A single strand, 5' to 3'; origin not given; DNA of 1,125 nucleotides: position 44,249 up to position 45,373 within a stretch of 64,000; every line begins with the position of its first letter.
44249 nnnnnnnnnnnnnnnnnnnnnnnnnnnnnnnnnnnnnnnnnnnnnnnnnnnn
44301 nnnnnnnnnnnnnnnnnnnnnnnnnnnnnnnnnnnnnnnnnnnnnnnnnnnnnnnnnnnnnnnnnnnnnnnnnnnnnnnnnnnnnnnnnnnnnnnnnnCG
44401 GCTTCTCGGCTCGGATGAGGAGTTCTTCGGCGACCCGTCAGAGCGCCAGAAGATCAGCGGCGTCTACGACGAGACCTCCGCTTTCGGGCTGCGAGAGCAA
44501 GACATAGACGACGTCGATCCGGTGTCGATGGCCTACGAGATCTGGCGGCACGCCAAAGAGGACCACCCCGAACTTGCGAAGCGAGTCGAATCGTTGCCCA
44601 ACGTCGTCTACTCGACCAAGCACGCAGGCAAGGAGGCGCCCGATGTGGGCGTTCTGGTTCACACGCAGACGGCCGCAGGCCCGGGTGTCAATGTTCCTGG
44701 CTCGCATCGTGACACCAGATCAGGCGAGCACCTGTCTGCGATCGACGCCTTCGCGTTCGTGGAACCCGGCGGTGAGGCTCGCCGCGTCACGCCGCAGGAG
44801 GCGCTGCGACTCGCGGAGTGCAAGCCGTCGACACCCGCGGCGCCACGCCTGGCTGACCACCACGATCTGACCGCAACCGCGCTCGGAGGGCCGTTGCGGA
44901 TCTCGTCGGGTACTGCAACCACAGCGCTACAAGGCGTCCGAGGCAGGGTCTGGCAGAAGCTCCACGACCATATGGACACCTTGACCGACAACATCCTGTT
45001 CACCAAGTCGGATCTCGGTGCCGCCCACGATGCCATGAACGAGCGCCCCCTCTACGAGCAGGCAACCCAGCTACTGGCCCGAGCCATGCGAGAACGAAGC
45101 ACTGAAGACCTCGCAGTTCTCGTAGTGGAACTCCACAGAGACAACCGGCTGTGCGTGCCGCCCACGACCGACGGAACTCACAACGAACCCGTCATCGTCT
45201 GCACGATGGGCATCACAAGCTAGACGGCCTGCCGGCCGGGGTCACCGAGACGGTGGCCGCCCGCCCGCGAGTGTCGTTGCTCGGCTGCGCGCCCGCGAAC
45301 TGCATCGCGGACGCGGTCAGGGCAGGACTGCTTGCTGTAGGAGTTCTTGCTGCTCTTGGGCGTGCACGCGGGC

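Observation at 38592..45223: N6-adenine methyltransferase + PLD(HKD)-SNF2 helicase pair: an unclassified two-gene restriction-like defence module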

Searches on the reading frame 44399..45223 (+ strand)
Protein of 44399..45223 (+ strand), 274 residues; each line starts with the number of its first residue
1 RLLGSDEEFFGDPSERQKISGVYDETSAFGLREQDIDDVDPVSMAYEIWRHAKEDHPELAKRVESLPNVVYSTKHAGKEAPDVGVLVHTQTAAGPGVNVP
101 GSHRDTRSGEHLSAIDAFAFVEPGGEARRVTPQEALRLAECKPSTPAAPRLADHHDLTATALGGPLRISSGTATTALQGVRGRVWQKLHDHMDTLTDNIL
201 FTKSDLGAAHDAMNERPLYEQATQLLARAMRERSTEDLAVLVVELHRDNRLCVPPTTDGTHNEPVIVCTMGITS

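Call 40: search_protein_families(library=pfam, proteins=[window:44399-45223:+], max_evalue=1)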
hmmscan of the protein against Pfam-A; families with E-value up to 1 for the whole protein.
window:44399-45223:+ (274 aa): 0 families

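Call 74: predict_structure(alignment_id=A4)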
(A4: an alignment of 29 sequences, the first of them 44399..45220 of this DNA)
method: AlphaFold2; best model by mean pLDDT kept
length: 274 residues; sequences in the alignment: 29
mean_pLDDT: 76.7   pTM: 0.52
mean pLDDT of the five models: 76.7, 72.9, 72.4, 70.0, 69.4
residues with pLDDT >= 90: 118; 70-90: 65; 50-70: 36; < 50: 55
segments of 3 or more residues with pLDDT < 50: 1-12, 19-39, 95-111, 171-174
pLDDT, mean of each block of 10 residues (from residue 1): 36 50 43 45 65 82 69 84 91 50 41 76 94 89 88 93 80 64 96 97 97 91 97 98 97 72 77 93
secondary structure, 60 per line:
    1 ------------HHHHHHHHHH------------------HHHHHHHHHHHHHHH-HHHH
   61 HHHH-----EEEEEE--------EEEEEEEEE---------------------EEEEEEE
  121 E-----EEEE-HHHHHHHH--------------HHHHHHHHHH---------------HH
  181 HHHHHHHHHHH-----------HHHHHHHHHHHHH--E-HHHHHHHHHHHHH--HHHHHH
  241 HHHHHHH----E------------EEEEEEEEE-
elements in order: H13-22 H41-55 H57-64 E70-75 E84-92 E114-121 E127-130 H132-139 H154-163 H179-191 H203-215 H220-232 H235-247 E265-273

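Call 76: fold_search(model_id=the predicted structure, library=pdb)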
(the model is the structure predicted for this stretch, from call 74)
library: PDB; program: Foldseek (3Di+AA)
matches with E <= 10: 235; with E <= 0.001: 0
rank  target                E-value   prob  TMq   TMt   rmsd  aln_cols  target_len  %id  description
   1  8so8                  2.5e-01  0.20  0.24  0.10  11.6       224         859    9  Crystal structure of an N-terminally truncated variant of Escherichia coli RapA (released 2024-07-03)
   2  9quz                  4.8e-01  0.05  0.14  0.13  17.6       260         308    9  Crystal structure of CtaG from Ruminiclostridium cellulolyticum (P2(1)-small) (released 2025-10-01)
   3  7d3e_B                7.2e-01  0.05  0.16  0.16  25.2       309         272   11  Cryo-EM structure of human DUOX1-DUOXA1 in low-calcium state (released 2020-12-09)
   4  9hyu_D                8.1e-01  0.03  0.11  0.13  20.9       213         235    9  Cryo-EM structure of the Chromera velia PSI supercomplex at 1.84 Angstrom resolution (released 2026-01-28)
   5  9dvi_B                9.1e-01  0.06  0.13  0.15  21.6       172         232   13  Hetero-hexameric Hsp70-Hsp40-DafA complex (released 2025-10-22)
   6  7fug_A                9.1e-01  0.04  0.12  0.11  17.5       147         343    8  Crystal Structure of human cyclic GMP-AMP synthase in complex with 5-benzyl-2-[[2-chloro-5-(1-methylpyrazol-3-yl)pheny (released 2024-02-21)
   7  5wj9_A                9.6e-01  0.01  0.08  0.06  25.1       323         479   10  Human TRPML1 channel structure in agonist-bound open conformation (released 2017-10-18)
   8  4exm_A                1.1e+00  0.04  0.14  0.13  21.5       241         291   10  The crystal structure of an engineered phage lysin containing the binding domain of pesticin and the killing domain of (released 2012-06-20)
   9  9cup_C                1.3e+00  0.02  0.10  0.07  19.1       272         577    9  BmrCD in inward-facing conformation bound to Hoechsts (released 2025-08-13)
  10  9hl6_A                1.4e+00  0.01  0.10  0.07  27.1       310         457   10  TRPML1 in complex with compound 4a (released 2025-06-04)
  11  8igr_I                1.4e+00  0.01  0.11  0.04  23.7       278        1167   12  Cryo-EM structure of CII-dependent transcription activation complex (released 2023-05-17)
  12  4pji_G                1.5e+00  0.09  0.12  0.17  16.2        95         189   14  Structure of human MR1-Ac-6-FP in complex with human MAIT C-C10 TCR (released 2014-07-02)
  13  4pji_E                1.7e+00  0.08  0.12  0.16  16.4        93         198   14  Structure of human MR1-Ac-6-FP in complex with human MAIT C-C10 TCR (released 2014-07-02)
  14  8xls_D                1.7e+00  0.04  0.10  0.19  17.2       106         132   11  PSI-FCPI of the diatom Thalassiosira pseudonana CCMP1335 (released 2024-10-30)
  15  6lrl_A                1.7e+00  0.02  0.11  0.10  18.1       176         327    8  Human cGAS catalytic domain bound with compound s2 (released 2020-06-24)
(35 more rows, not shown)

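Call 78: search_protein_families(library=padloc, proteins=[window:44399-45220:+], max_evalue=0.001)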
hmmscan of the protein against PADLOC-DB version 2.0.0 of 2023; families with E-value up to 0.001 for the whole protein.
window:44399-45220:+ (274 aa): 0 families
